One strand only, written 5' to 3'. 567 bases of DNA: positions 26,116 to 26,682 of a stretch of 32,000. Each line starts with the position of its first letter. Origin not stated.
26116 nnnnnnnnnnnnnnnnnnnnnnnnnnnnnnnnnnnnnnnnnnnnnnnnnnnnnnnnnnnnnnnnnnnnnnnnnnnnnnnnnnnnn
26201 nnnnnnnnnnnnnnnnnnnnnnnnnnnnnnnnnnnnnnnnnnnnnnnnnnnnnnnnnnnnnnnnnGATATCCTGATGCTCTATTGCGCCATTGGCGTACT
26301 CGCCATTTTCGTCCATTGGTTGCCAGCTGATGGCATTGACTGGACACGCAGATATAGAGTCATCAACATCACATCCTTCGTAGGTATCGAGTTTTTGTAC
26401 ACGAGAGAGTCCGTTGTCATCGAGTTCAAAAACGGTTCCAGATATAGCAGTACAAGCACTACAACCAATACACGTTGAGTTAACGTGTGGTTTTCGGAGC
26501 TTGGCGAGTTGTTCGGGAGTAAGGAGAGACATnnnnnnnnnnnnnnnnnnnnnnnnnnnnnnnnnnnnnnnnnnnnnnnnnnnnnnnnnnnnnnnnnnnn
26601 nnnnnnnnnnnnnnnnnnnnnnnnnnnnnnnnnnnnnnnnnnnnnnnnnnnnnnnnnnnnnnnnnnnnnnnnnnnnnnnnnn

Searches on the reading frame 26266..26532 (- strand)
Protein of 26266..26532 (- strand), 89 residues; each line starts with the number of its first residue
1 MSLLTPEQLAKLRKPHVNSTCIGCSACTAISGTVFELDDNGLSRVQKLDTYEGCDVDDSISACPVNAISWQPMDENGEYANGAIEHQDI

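Call 67: search_protein_families(library=pfam, max_evalue=0.001, proteins=[window:26266-26532:-])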
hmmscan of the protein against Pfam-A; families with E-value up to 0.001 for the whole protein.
seq(89 aa): 3 families
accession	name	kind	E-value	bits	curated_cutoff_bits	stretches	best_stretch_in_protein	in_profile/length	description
PF13370.11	Fer4_13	-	1.6e-10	41.9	24.5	1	17-70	1-58/58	4Fe-4S single cluster domain of Ferredoxin I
PF13459.11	Fer4_15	-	5.9e-09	37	22.4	1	19-70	6-66/66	4Fe-4S single cluster domain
PF00037.32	Fer4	-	0.00065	19.9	21.1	0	19-28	6-15/24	4Fe-4S binding domain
